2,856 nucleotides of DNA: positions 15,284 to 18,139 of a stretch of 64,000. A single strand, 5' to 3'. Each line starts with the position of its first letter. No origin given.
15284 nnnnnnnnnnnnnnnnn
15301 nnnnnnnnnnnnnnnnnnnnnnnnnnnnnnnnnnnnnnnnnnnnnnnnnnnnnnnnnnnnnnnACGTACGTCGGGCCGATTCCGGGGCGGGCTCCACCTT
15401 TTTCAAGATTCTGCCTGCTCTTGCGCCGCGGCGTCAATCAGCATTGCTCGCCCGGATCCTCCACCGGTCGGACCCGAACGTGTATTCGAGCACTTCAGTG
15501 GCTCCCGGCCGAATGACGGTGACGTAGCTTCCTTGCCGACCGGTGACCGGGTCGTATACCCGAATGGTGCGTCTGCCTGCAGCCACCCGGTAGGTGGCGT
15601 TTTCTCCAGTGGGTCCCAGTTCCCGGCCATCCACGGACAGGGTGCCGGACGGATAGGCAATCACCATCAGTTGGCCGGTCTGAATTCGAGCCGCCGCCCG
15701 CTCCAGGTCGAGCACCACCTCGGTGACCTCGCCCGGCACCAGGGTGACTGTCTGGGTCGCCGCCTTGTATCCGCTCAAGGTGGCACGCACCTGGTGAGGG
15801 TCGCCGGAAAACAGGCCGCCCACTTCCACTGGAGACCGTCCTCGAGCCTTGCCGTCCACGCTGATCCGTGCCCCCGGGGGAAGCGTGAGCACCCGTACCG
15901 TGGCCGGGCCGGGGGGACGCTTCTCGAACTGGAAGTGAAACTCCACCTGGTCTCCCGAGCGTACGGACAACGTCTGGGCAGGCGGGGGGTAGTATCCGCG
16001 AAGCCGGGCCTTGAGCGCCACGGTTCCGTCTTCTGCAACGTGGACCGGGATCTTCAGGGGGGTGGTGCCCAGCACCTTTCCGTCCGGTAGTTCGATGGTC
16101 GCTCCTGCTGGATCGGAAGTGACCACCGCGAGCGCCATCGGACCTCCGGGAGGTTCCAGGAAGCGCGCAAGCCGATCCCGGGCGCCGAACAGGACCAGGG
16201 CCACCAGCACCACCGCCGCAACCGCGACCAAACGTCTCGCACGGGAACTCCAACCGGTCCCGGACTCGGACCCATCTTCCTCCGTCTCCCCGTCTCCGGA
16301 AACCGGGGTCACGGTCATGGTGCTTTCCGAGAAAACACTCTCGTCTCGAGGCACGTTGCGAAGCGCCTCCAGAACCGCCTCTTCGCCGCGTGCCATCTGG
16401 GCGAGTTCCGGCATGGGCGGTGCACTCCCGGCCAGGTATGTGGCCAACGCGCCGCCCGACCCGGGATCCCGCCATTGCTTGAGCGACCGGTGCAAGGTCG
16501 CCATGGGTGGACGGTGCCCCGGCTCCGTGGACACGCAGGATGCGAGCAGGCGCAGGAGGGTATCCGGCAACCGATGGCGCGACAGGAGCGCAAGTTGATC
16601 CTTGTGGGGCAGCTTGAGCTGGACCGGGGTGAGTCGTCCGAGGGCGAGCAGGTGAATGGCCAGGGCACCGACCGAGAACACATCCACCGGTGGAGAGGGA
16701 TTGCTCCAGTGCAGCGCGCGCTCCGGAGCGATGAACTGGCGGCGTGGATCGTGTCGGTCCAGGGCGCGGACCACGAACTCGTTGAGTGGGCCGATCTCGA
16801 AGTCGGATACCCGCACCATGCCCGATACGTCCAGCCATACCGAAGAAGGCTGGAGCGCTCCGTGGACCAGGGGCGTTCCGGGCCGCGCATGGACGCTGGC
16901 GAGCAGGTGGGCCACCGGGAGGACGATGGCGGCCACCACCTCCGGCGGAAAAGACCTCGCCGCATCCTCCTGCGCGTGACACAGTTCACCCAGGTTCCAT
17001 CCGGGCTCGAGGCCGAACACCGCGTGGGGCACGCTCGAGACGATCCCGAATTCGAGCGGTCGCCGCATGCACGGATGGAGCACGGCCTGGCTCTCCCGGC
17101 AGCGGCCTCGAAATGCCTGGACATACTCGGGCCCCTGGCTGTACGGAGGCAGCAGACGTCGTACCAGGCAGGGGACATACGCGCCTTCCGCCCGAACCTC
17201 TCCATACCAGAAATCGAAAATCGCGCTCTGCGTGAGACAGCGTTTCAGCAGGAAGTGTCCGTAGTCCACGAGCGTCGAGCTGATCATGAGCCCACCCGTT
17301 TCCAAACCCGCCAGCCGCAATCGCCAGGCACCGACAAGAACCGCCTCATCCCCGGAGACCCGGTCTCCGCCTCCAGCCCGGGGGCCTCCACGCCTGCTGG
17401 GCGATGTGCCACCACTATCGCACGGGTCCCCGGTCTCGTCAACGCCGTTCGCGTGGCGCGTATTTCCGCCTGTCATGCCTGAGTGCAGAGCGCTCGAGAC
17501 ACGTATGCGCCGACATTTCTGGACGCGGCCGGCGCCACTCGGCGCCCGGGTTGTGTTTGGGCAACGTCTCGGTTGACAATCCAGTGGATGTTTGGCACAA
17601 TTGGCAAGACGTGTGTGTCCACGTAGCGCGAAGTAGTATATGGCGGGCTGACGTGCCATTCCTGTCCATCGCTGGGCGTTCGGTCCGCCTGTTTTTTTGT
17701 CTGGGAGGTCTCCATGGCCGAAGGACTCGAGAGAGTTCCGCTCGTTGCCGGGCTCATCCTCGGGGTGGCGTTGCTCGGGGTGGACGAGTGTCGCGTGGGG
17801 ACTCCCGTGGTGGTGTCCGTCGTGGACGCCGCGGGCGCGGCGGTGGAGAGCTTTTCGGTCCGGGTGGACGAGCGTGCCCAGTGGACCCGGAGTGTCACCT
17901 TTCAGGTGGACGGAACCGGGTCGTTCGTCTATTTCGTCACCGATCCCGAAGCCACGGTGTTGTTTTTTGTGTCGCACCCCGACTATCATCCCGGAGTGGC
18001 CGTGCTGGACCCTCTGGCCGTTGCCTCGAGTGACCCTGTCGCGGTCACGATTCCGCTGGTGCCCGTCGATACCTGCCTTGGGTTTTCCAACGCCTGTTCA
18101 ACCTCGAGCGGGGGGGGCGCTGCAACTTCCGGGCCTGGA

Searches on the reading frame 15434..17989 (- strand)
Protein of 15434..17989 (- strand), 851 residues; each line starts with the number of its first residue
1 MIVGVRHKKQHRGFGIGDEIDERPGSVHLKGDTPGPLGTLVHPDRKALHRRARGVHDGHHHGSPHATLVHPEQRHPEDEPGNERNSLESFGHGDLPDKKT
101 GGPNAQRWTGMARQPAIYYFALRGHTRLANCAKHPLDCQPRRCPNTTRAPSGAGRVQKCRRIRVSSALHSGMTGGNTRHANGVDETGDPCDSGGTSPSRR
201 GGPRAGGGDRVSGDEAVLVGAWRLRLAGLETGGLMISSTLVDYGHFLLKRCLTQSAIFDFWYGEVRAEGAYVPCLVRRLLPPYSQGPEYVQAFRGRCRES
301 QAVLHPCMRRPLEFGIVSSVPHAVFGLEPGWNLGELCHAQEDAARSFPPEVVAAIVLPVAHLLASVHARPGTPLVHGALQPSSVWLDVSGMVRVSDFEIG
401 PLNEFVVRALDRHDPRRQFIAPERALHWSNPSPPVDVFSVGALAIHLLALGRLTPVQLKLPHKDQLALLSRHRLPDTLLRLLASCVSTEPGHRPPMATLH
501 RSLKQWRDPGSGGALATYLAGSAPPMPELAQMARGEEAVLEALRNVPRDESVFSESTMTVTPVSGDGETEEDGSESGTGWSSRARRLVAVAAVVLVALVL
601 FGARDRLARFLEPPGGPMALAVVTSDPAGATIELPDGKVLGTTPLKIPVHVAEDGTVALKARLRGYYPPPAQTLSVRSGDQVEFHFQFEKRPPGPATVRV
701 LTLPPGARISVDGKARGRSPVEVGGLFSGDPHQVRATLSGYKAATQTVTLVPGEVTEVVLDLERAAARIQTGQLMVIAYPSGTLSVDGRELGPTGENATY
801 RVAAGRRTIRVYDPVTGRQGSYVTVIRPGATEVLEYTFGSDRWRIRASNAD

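Call 9: search_protein_families(library=pfam, proteins=[window:15434-17989:-], max_evalue=0.001)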
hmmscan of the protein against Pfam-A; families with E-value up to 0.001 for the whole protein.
window:15434-17989:- (851 aa): 3 families
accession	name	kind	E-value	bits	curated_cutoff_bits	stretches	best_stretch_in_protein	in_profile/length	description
PF08308.17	PEGA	-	9.7e-20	70.7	20.8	1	697-764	3-69/71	PEGA domain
PF00069.31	Pkinase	-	0.00017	21.5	31.7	1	343-497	91-255/263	Protein kinase domain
PF07714.23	PK_Tyr_Ser-Thr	-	0.00072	19.4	23.1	1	373-503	122-258/258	Protein tyrosine and serine/threonine kinase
